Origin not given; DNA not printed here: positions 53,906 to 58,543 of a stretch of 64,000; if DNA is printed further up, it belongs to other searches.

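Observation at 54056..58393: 4.3-kb intronless gene for a membrane protein combining a transglutaminase/papain-like Cys-His core with Sel1 repeats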

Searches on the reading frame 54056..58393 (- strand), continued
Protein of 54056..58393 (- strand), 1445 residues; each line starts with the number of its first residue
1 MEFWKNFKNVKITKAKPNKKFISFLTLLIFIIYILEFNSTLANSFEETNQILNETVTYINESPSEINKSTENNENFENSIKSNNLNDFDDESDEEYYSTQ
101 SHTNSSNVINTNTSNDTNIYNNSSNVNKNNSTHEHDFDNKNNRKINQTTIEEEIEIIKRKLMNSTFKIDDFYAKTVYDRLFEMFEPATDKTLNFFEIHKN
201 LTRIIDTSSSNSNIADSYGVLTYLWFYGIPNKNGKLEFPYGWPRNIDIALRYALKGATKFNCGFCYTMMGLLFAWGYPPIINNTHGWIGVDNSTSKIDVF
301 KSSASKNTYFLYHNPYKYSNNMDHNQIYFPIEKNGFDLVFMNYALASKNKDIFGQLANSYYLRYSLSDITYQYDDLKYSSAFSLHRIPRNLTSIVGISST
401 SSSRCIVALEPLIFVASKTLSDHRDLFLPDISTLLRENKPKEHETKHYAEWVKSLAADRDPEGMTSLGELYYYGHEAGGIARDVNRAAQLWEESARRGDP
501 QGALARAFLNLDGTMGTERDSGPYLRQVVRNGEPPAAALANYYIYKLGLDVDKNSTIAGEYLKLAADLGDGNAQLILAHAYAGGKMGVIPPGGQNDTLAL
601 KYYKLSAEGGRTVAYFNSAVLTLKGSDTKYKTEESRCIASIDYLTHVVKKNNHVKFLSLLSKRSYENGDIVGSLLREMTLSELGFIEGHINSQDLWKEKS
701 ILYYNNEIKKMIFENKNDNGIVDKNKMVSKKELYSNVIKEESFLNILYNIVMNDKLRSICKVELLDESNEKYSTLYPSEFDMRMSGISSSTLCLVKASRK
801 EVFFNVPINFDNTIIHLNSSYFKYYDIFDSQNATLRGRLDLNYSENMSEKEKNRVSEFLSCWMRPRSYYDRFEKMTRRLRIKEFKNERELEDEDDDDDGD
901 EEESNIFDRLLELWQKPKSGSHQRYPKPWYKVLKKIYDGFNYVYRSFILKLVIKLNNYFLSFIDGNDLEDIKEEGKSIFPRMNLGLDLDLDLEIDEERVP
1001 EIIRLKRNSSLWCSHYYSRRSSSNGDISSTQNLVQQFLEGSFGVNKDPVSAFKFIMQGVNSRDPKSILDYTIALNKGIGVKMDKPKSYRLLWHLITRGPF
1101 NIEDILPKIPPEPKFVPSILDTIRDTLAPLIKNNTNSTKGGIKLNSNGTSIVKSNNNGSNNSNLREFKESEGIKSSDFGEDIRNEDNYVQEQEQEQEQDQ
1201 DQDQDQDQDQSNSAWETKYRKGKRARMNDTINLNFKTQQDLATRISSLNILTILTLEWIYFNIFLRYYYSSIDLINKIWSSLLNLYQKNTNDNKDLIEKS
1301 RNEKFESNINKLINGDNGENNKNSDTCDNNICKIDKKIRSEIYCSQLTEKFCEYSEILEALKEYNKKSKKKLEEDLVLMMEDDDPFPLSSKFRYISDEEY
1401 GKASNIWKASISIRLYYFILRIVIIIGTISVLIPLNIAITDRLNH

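Call 9: search_solved_structures(query=A1, max_evalue=1, show_alignments=2)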
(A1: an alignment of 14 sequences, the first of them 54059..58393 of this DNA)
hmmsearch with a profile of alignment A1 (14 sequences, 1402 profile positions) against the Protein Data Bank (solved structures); distinct sequences matched with E-value up to 1: 17.
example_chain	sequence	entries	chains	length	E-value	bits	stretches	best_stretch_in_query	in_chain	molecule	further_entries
6ork_A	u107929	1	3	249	1.7e-10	42.5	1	417-603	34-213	Sel1 repeat protein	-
6ur7_A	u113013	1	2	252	4e-10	41.3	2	468-602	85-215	Sel1 repeat family protein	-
8ket_C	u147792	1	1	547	8.6e-07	30.2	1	440-690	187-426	Protein sel-1 homolog 1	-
9uav_C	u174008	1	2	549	8.9e-07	30.2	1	440-690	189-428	Protein sel-1 homolog 1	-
8kes_D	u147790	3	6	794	6.9e-06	27.2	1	439-690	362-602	Protein sel-1 homolog 1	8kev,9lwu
5b26_A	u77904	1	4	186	7.2e-06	27.2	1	443-610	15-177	Protein sel-1 homolog 1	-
4bwr_A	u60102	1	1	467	1.4e-05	26.2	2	439-610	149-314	PROTEIN CORRESPONDING TO LOCUS C5321 FROM CFT073 E.COLI STRAIN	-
9og0_C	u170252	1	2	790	3.7e-05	24.8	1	439-690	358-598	Protein sel-1 homolog 1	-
8sxq_A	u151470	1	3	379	0.00015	22.9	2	508-614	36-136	SEL-1 repeat protein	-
6orc_A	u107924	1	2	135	0.00085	20.3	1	995-1069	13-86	Sel1 repeat protein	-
6deh_A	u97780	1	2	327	0.001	20.1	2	438-608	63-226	TPR repeat protein, protein-protein interaction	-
8d9x_A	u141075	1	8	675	0.0066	17.4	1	1020-1077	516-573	Maltodextrin-binding protein,DAP3-binding cell death enhancer 1 short form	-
6ok3_A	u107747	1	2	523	0.014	16.3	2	440-575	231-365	Sel1 repeat protein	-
6onw_A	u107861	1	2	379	0.064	14.1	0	1013-1063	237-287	Sel1 repeat protein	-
1xee_A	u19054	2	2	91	0.18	12.6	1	310-362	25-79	chemotaxis-inhibiting protein CHIPS | Chemotaxis inhibitory protein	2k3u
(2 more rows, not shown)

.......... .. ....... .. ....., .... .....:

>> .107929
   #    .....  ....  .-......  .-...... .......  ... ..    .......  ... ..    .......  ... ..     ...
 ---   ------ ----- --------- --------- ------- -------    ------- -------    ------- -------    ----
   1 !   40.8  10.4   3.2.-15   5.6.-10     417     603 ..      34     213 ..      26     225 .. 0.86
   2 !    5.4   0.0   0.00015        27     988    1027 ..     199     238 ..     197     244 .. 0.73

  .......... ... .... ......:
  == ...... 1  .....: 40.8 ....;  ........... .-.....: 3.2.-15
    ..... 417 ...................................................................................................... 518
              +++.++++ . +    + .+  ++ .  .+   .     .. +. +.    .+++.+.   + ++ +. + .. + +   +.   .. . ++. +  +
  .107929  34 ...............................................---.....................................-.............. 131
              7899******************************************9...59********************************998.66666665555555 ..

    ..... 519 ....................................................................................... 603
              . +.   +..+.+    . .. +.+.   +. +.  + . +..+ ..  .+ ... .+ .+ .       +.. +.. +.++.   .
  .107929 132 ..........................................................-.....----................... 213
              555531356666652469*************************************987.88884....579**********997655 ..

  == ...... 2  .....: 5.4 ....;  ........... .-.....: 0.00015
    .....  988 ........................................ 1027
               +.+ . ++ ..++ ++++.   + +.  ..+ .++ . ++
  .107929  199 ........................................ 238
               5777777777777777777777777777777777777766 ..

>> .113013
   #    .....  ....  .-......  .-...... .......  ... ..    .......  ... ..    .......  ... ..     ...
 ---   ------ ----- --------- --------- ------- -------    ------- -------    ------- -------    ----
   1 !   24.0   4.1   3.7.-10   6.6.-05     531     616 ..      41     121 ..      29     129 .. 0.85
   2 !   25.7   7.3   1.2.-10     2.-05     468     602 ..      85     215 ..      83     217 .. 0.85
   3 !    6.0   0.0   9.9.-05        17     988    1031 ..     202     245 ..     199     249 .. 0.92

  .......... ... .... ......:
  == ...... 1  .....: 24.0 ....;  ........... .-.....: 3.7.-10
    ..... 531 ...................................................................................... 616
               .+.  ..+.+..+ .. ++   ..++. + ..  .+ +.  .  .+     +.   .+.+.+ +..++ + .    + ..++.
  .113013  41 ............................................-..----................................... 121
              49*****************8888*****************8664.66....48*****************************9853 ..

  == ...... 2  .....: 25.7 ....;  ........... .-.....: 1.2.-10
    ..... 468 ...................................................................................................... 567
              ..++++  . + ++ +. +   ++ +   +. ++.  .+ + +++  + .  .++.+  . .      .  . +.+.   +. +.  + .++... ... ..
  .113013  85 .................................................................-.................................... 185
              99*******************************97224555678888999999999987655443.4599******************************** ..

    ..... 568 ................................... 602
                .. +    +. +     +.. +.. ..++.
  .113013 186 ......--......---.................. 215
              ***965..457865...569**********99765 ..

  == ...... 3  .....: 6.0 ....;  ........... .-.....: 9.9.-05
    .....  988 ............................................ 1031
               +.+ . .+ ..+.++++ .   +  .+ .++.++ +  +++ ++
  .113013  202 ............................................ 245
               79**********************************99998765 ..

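Call 40: list_cluster_members(proteins=[window:54059-58393:-])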
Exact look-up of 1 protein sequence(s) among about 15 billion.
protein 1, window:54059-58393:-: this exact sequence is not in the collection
